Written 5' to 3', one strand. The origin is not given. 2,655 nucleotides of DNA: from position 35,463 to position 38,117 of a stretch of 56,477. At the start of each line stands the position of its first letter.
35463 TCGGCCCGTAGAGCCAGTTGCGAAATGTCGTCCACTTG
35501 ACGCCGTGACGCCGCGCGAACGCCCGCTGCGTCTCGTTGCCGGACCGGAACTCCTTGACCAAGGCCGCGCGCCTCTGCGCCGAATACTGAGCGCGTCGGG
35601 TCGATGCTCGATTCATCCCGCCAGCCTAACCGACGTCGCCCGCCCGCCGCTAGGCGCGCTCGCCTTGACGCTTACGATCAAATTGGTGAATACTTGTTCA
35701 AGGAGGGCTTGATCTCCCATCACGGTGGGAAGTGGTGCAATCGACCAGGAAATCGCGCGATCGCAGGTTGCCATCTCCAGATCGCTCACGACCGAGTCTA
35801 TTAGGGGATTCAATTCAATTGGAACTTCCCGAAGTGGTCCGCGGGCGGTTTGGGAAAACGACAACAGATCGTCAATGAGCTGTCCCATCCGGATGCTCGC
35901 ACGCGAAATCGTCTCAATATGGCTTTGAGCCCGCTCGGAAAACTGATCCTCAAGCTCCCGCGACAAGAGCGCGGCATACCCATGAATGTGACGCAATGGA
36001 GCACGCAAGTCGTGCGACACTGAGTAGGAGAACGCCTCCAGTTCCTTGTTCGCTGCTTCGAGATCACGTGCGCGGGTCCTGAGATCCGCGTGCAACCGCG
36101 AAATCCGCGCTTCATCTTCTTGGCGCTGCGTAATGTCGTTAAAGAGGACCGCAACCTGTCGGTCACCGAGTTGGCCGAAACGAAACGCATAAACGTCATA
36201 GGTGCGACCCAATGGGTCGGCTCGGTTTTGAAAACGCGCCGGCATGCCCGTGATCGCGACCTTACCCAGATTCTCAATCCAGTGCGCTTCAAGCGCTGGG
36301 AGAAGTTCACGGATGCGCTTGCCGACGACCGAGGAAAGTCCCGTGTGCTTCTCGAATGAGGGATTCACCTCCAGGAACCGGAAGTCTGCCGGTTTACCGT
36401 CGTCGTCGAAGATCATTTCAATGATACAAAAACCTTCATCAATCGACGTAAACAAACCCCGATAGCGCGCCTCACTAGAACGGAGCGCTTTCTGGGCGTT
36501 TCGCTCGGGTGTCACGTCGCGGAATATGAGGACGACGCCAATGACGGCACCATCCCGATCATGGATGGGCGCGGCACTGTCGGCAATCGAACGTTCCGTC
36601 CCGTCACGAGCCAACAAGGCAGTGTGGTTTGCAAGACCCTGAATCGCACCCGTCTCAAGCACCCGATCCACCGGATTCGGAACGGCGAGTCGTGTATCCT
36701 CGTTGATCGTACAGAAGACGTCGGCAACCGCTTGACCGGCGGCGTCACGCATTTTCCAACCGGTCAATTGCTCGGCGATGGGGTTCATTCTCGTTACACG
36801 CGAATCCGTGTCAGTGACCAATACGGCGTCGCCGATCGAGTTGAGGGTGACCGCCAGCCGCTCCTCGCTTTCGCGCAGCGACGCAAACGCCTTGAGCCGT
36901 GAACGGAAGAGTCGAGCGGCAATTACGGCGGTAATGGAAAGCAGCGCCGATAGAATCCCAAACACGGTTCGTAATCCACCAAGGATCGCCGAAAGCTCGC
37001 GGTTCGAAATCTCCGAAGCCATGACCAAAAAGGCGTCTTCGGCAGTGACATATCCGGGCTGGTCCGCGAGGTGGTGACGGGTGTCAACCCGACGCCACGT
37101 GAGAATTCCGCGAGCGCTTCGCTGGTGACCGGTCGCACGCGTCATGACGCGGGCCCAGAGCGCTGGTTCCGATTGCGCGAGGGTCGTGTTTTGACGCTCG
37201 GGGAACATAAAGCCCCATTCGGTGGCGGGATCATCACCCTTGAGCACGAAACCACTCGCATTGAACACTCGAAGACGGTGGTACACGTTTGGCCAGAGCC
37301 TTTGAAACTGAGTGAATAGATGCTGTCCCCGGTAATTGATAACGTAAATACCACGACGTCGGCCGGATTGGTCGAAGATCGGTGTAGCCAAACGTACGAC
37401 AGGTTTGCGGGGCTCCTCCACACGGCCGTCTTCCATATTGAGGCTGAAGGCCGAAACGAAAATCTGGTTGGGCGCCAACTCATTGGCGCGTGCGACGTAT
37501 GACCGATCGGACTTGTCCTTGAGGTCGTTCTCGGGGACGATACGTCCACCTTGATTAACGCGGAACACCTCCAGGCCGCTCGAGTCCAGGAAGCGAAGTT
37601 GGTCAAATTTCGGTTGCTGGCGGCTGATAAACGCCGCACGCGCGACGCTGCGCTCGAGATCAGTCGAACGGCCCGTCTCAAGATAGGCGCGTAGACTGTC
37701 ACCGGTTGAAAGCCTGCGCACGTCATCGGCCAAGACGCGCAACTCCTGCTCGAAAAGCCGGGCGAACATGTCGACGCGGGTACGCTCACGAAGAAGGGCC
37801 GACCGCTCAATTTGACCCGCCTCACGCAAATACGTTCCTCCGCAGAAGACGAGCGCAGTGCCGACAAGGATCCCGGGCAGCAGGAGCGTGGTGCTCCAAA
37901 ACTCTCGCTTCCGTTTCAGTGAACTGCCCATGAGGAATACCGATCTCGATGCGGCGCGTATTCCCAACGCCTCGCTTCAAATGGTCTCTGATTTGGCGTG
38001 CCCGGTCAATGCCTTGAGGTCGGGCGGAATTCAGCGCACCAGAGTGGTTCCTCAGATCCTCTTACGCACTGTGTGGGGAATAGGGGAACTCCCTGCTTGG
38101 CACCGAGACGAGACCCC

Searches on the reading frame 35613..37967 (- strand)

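Call 89: search_protein_families(library=pfam, proteins=[window:35613-37967:-], max_evalue=0.00001)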
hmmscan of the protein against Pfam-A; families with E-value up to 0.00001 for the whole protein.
window:35613-37967:- (784 aa): 8 families
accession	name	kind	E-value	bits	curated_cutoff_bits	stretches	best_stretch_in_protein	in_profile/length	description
PF08448.16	PAS_4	-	4e-24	85.4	23.1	1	375-489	1-109/110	PAS fold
PF21623.3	HK_sensor_dom_bact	-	2.3e-22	79.8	27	1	88-298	34-245/253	Bacterial histidine kinase, sensor domain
PF13188.13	PAS_8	-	8.7e-15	54.5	21.8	1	500-562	1-53/65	PAS domain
PF00989.32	PAS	-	2e-14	54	22.6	1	370-485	2-113/113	PAS fold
PF13426.13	PAS_9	-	2.5e-13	50.6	27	1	380-486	2-102/103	PAS domain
PF00512.31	HisKA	-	4.6e-12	46.2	26.9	1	644-706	3-62/66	His Kinase A (phospho-acceptor) domain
PF14827.12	dCache_3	-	8.2e-07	29.3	25.7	0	67-137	14-84/239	Double sensory domain of two-component sensor kinase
PF02743.24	dCache_1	-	2.2e-06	27.8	45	0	63-221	13-159/240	Cache domain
